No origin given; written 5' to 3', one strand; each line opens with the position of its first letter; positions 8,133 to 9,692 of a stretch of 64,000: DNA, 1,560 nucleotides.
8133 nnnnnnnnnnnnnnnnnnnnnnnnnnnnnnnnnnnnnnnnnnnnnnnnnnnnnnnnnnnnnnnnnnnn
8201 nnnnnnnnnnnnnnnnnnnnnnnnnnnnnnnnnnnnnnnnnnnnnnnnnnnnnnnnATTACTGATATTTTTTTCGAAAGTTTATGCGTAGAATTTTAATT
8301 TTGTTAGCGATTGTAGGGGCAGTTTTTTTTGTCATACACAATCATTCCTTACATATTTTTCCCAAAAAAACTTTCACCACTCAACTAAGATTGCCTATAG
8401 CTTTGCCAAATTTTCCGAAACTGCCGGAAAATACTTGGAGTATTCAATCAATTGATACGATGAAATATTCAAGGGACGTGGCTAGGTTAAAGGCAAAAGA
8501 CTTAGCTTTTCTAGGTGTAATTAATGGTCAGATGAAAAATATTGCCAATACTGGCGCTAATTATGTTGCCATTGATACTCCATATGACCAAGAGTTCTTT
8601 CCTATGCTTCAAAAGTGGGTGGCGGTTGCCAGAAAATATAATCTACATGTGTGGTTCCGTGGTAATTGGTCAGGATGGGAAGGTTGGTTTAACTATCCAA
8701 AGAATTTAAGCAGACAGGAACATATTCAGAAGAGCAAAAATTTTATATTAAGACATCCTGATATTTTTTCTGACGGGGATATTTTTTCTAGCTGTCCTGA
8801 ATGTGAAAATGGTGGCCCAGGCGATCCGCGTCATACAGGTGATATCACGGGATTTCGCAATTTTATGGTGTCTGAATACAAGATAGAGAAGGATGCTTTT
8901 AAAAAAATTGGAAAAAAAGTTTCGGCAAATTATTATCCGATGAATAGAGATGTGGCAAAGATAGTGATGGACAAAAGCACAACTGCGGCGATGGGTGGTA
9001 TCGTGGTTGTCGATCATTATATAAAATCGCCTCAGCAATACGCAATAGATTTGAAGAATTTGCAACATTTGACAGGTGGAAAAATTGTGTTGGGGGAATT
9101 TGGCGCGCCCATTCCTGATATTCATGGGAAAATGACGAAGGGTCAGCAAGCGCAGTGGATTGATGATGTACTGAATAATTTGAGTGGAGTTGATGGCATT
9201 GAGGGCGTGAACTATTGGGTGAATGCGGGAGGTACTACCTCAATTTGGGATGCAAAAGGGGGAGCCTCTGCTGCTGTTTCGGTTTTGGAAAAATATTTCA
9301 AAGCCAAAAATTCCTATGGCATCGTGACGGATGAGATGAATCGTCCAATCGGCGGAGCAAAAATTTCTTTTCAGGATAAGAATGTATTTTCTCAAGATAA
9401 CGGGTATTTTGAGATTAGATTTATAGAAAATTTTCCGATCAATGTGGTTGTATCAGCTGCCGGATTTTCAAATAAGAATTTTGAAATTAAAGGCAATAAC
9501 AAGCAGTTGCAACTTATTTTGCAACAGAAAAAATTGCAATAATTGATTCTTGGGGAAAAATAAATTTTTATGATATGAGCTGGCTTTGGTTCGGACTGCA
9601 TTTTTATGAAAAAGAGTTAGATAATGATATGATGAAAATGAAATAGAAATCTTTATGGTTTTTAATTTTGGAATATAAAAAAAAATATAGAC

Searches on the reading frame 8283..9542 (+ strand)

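Call 103: search_protein_families(library=pfam, proteins=[window:8283-9542:+])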
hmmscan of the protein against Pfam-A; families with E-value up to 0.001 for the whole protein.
window:8283-9542:+ (419 aa): 2 families
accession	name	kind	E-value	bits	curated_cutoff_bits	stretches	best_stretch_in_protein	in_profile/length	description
PF13620.12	CarboxypepD_reg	-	2.5e-07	31.4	32.3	1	346-402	4-67/82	Carboxypeptidase regulatory-like domain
PF13715.12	CarbopepD_reg_2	-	3.4e-07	30.6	32.2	1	346-416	3-79/88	CarboxypepD_reg-like domain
